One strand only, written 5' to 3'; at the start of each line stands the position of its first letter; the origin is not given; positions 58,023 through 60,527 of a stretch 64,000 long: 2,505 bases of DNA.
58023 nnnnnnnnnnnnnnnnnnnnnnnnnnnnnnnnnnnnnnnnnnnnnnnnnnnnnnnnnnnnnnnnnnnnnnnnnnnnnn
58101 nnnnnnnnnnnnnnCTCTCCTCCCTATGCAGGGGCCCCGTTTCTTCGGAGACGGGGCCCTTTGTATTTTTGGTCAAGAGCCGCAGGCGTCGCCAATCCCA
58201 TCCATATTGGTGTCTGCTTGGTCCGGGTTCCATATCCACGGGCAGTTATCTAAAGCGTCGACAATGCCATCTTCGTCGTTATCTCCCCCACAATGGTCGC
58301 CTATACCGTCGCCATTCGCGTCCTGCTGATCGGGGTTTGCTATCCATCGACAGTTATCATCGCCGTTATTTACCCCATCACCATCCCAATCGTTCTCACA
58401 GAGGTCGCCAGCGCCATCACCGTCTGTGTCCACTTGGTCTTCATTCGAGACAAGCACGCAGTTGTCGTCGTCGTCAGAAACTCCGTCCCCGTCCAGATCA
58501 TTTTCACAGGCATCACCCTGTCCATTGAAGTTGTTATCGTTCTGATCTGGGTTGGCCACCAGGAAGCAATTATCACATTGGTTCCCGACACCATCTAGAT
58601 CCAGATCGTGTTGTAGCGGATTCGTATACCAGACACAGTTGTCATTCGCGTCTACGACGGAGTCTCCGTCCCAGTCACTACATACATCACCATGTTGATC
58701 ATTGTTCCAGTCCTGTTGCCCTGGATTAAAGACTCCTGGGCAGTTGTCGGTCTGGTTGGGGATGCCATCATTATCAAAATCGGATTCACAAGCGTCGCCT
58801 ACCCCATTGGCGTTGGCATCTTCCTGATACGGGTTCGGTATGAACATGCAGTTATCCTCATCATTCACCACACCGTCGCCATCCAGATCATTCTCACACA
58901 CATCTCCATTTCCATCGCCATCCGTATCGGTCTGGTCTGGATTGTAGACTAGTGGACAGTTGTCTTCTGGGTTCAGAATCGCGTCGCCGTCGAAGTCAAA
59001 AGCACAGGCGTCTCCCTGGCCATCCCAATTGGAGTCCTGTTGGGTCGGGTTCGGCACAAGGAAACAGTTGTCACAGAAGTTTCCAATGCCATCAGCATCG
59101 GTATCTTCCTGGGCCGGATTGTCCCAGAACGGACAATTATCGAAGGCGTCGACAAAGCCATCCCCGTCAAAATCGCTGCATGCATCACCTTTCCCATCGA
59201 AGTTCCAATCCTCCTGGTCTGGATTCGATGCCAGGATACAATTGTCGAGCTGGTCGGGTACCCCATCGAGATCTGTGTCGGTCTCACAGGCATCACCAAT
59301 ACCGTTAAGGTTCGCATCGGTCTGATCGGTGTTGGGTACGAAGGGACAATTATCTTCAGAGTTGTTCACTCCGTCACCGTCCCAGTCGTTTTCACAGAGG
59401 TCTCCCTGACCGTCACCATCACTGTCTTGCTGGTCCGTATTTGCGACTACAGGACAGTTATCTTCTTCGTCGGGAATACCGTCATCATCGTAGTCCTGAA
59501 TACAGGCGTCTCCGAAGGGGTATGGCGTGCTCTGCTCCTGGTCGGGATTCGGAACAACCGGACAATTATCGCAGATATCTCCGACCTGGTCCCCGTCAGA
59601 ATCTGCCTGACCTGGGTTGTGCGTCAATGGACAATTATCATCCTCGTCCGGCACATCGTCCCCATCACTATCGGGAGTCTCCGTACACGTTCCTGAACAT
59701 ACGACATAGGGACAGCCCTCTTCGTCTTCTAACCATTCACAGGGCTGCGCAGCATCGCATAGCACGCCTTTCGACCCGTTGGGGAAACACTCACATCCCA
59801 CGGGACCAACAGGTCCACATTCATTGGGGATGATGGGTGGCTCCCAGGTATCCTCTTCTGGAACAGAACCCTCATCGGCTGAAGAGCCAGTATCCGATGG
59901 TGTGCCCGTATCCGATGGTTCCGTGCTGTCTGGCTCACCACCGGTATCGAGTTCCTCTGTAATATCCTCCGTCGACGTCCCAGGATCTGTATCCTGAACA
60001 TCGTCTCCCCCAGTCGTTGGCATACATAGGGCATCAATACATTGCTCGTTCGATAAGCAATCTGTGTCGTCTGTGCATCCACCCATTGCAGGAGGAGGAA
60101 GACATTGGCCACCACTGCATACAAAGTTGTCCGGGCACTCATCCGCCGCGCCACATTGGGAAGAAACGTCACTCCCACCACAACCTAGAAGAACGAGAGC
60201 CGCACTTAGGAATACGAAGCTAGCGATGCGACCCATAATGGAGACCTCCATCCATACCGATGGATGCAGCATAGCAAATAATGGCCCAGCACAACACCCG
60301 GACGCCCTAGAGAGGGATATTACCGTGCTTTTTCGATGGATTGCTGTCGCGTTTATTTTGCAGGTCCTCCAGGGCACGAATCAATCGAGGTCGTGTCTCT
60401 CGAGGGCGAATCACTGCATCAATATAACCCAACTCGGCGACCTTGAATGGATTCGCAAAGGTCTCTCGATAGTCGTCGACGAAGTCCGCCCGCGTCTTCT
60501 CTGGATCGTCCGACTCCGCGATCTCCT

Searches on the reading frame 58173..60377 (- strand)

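Call 90: search_protein_families(library=pfam, proteins=[window:58173-60377:-], max_evalue=0.00001)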
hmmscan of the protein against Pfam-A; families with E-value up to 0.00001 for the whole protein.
window:58173-60377:- (734 aa): 1 family
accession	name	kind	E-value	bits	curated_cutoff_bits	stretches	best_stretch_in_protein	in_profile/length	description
PF02412.23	TSP_3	-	1.6e-120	392.9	25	10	519-554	1-36/36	Thrombospondin type 3 repeat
